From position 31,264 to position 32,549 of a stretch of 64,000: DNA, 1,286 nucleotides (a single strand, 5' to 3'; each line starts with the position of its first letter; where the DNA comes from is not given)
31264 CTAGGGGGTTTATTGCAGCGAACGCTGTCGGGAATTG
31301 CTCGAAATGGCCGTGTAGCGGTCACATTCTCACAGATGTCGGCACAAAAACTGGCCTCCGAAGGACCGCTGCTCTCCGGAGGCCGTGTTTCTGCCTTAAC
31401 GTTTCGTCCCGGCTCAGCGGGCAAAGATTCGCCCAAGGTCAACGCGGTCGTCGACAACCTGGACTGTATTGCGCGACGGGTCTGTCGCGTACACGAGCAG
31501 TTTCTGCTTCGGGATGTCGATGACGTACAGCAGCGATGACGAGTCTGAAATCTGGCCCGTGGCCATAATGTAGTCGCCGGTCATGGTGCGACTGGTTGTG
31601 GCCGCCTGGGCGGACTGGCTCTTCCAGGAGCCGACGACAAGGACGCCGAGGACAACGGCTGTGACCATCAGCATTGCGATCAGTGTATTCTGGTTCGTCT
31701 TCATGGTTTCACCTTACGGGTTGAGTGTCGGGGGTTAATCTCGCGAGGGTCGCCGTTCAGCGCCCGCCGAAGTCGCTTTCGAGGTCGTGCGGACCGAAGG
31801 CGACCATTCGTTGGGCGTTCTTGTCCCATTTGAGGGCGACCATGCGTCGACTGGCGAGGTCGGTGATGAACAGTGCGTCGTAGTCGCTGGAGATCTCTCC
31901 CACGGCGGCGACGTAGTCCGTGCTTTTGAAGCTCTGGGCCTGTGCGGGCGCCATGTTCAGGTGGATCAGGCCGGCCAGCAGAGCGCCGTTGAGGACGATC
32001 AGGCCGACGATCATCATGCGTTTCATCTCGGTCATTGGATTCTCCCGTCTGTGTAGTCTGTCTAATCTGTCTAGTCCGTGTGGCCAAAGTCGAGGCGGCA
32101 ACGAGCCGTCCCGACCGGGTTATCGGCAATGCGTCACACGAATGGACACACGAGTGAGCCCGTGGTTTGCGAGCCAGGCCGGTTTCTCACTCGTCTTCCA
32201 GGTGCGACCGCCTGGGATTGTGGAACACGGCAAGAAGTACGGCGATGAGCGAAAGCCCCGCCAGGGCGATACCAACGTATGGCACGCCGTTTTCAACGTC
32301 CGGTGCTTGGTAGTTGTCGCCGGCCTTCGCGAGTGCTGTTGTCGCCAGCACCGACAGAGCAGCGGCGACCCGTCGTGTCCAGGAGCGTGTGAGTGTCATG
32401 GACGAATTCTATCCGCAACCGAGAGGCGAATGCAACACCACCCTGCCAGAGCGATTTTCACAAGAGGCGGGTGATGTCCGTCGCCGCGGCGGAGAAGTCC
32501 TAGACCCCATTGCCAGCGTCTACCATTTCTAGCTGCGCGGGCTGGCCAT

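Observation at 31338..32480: Tandem paralogous ~90-aa secreted proteins plus a small anchored protein forming a terminator-delimited mini-operon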

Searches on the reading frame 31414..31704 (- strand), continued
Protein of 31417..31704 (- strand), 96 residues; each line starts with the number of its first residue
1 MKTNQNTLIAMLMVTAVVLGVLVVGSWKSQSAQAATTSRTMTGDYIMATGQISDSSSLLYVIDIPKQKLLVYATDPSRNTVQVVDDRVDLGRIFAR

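Call 58: fold_search(model_id=the predicted structure, library=pdb)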
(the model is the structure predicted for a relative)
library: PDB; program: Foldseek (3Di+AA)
matches with E <= 10: 1228; with E <= 0.001: 0
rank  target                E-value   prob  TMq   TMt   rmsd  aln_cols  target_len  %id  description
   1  3hfq_A                6.7e-03  1.00  0.46  0.23   3.8       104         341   17  Crystal structure of the lp_2219 protein from Lactobacillus plantarum. Northeast Structural Genomics Consortium Target (released 2009-05-26)
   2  9l35_A                1.2e-02  0.98  0.32  0.18  13.3       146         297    8  Crystal structure of C45G9.5 protein from Caenorhabditis elegans (released 2025-12-17)
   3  9l35_B                1.6e-02  0.97  0.32  0.18  13.2       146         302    8  Crystal structure of C45G9.5 protein from Caenorhabditis elegans (released 2025-12-17)
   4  7n84_r                2.1e-02  0.94  0.26  0.06   7.5       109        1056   15  Double nuclear outer ring from the isolated yeast NPC (released 2022-01-26)
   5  2ecf                  2.1e-02  0.89  0.28  0.07  12.4       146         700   11  Crystal Structure of Dipeptidyl Aminopeptidase IV from Stenotrophomonas maltophilia (released 2008-02-26)
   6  5y2z_B                2.8e-02  0.99  0.41  0.21   4.7       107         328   13  Crystal structure of human LGI1 EPTP-ADAM22 complex (released 2018-05-02)
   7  5y31_B                3.5e-02  0.99  0.41  0.14   4.6       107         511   13  Crystal structure of human LGI1-ADAM22 complex (released 2018-05-02)
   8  5y2z_H                3.5e-02  0.99  0.41  0.21   4.6       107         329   13  Crystal structure of human LGI1 EPTP-ADAM22 complex (released 2018-05-02)
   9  9kzc_B                3.9e-02  1.00  0.44  0.22   4.3       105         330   11  Cryo-EM structure of the LGI1 LRR-LGI1 EPTP-ADAM22 ECD complex (released 2025-06-25)
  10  9gr4_A                4.3e-02  0.99  0.40  0.59   4.3       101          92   11  The MKA-RSL - sulfonato-calix[4]arene complex (released 2025-03-05)
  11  6f37_B                4.8e-02  0.97  0.38  0.46  14.9       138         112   14  Fusion protein of RSL and trimeric coiled coil (released 2018-12-12)
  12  5o3v_A                5.1e-02  0.98  0.37  0.10   5.8       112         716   13  Structural characterization of the fast and promiscuous macrocyclase from plant - PCY1-S562A bound to Presegetalin B1 (released 2018-02-07)
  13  6sth_B                5.3e-02  0.99  0.39  0.58   4.3        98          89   14  Highly cationic RSL-R8 in complex with sulfonato-calix[8]arene (released 2020-09-30)
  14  3vsf_A                5.7e-02  0.99  0.42  0.17   5.0       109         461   13  Crystal structure of 1,3Gal43A, an exo-beta-1,3-Galactanase from Clostridium thermocellum (released 2012-12-05)
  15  8hq2_D                6.0e-02  0.99  0.43  0.15   4.6       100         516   14  Crystal structure of human ADAM22 in complex with human LGI1 mutant (released 2023-12-13)
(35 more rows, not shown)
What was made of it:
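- Closest known: Two-blade oligomeric propeller lectins. Same: The B+A fusion model superposes on the whole RSL subunit, with TMt 0.53-0.59 (call 58).
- The two-blade RSL lectin subunit, which trimerises into a six-blade propeller, matches with target-normalised TM-score (TMt) 0.53-0.59 and rmsd 3.5-4.3 A over about 95 columns (call 58). The best structural matches are closed propellers and the RSL subunit, which does oligomerise (call 58). There is one weak Foldseek match to the Tni2 immunity protein (TMt 0.40, E 0.11; call 58).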

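Call 70: list_cluster_members(proteins=[window:31417-31704:-, P0005, window:32190-32399:-, P0170, P0184, P0163, P0006, P0047])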
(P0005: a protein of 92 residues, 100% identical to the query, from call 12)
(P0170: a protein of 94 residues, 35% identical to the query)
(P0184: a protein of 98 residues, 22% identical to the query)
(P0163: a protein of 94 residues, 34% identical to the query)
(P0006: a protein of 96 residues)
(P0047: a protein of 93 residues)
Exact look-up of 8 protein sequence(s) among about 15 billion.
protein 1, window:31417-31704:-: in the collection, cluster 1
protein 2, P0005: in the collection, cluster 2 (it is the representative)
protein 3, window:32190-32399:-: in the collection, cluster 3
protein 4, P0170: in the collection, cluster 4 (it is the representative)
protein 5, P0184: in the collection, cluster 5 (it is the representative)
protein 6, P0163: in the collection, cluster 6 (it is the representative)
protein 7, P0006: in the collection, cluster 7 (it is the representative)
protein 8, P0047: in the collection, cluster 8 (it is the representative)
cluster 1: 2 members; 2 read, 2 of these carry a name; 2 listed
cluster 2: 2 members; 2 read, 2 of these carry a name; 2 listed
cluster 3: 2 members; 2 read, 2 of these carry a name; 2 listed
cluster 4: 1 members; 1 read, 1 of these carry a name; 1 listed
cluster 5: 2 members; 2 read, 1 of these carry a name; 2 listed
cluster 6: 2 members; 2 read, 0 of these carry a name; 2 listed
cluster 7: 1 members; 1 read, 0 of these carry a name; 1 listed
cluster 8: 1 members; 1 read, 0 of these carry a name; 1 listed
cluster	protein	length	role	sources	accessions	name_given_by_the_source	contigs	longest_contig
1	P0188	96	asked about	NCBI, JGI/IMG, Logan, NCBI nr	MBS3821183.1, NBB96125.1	MAG: hypothetical protein GVY16_10365 [Planctomycetes bacterium] | hypothetical protein | hypothetical protein [Phycisphaerae bacterium]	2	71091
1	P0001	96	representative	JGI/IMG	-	hypothetical protein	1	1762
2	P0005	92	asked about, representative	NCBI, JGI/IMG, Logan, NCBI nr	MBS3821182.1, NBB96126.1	MAG: hypothetical protein GVY16_10370 [Planctomycetes bacterium] | hypothetical protein | hypothetical protein [Phycisphaerae bacterium]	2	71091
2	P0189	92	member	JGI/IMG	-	hypothetical protein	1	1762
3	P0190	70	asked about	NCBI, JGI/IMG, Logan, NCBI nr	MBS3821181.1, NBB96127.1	MAG: hypothetical protein GVY16_10375 [Planctomycetes bacterium] | hypothetical protein | hypothetical protein [Phycisphaerae bacterium]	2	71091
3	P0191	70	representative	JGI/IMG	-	hypothetical protein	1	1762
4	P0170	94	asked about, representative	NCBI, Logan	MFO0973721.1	MAG: hypothetical protein U1A27_09825 [Phycisphaerae bacterium]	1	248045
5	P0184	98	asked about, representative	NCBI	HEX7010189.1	MAG TPA: hypothetical protein VF184_09410 [Phycisphaeraceae bacterium]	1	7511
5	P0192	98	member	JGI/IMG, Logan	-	-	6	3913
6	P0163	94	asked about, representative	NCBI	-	-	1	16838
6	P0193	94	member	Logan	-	-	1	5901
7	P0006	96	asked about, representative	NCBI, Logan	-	-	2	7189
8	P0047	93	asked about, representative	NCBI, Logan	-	-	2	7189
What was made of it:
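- Checked: GenBank already calls them hypothetical proteins GVY16_10365, GVY16_10370 and GVY16_10375 (call 70).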

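Call 89: find_encoding_contigs(protein=P0094, flank=5000, max_places=3)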
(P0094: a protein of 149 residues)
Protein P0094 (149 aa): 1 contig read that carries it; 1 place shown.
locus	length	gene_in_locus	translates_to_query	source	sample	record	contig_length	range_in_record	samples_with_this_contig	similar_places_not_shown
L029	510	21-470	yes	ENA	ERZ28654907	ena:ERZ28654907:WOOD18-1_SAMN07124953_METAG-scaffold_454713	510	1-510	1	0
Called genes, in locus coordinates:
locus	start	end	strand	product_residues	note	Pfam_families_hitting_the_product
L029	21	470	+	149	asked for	-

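Call 90: find_encoding_contigs(protein=P0081, flank=5000, max_places=3)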
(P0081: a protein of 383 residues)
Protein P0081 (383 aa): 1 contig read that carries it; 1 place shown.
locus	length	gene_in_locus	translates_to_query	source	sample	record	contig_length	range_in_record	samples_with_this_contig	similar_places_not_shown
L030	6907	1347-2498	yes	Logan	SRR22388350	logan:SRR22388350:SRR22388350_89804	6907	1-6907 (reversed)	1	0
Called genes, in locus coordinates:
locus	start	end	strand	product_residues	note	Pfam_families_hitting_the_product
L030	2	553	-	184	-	?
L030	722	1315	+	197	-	PF04542:Sigma70_r2, PF08281:Sigma70_r4_2, PF04545:Sigma70_r4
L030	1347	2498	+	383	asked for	-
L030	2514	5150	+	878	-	PF20208:ARPP-1, PF13646:HEAT_2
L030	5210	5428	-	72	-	-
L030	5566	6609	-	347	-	PF13432:TPR_16 (faint), PF01476:LysM, PF03734:YkuD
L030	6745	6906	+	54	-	?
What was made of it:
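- A related four-domain protein sits in the anti-sigma position after an ECF sigma gene (call 90).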

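Call 91: find_encoding_contigs(protein=P0148, flank=5000, max_places=3)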
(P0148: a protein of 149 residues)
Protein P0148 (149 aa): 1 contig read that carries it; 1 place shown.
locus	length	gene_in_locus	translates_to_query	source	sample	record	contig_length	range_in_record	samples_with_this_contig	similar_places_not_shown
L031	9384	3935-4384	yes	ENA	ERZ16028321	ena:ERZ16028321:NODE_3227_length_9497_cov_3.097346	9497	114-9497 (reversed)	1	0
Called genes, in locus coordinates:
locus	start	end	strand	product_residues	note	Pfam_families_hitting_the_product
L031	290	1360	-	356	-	PF01208:URO-D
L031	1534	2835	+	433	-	PF01595:CNNM, PF00571:CBS (weak), PF03471:CorC_HlyC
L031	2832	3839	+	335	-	PF01595:CNNM, PF00571:CBS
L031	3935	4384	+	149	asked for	-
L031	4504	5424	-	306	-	-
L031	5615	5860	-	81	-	-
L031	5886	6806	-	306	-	PF01261:AP_endonuc_2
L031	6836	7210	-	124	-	PF17676:Peptidase_S66C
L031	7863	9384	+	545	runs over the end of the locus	?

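Call 92: find_encoding_contigs(protein=P0154, flank=5000, max_places=3)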
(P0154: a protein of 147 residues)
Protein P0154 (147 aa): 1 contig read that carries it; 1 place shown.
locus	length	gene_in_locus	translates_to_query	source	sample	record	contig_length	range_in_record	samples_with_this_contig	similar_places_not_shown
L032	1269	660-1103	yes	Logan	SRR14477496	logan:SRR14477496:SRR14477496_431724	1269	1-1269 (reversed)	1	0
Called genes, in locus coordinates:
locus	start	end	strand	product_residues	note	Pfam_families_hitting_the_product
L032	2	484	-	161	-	?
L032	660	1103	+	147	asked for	-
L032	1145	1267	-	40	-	?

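Call 93: find_encoding_contigs(protein=P0119, flank=5000, max_places=3)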
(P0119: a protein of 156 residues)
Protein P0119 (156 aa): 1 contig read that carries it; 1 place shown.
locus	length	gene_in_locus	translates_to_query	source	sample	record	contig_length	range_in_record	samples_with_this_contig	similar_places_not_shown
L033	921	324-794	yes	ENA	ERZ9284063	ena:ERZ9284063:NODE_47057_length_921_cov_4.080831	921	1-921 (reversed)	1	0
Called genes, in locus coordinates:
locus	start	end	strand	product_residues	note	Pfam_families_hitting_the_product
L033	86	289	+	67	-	-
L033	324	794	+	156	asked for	-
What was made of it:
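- Tried and rejected: The contigs of the fusion proteins are too short to give much context (calls 89, 91-93).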

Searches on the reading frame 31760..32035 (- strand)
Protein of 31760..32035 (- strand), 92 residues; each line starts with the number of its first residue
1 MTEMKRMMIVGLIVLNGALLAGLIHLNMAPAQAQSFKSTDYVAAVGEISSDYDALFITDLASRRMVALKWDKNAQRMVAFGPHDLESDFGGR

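Call 4: search_protein_families(library=pfam, proteins=[window:31760-32035:-], max_evalue=10)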
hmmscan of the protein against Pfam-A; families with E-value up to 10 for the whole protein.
seq(92 aa): 1 family
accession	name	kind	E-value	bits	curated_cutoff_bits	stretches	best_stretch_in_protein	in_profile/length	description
PF23992.1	Pam3_gp32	-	0.1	13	27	1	32-77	55-101/108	Phage Pam3 gp32-like protein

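Call 5: search_protein_families(library=ncbifam, proteins=[window:31760-32035:-], max_evalue=10)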
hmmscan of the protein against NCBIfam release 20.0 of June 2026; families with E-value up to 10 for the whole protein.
seq(92 aa): 0 families

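Call 12: find_homologous_proteins(query=window:31760-32035:-, max_evalue=0.01)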
Query seq(92 aa) (92 aa): 1 proteins with E <= 0.01 among 1 candidates.
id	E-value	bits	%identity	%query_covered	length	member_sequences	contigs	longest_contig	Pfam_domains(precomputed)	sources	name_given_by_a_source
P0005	2.0e-52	193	100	100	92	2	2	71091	-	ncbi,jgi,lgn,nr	ncbi:MAG: hypothetical protein GVY16_10370 [Planctomycetes bacterium]|jgi:hypothetical protein|nr:hy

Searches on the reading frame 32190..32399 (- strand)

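Call 4: search_protein_families(library=pfam, proteins=[window:32190-32399:-], max_evalue=10)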
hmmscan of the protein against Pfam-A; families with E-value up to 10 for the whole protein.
seq(70 aa): 1 family
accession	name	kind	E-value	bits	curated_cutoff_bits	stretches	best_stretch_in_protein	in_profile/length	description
PF21222.2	Lamp2_2nd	-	0.012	15.8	27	1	42-66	5-28/32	Lysosome-associated membrane glycoprotein 2, transmembrane segment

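Call 5: search_protein_families(library=ncbifam, proteins=[window:32190-32399:-], max_evalue=10)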
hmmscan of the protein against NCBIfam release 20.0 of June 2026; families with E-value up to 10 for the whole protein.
seq(70 aa): 2 families
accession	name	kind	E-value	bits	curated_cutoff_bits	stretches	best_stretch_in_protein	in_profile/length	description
TIGR03920.1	T7SS_EccD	equivalog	0.011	14.6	94.95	1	4-62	162-220/455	type VII secretion integral membrane protein EccD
NF033632.1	SLATT_4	domain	0.14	12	55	1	6-62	28-79/154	SLATT domain-containing protein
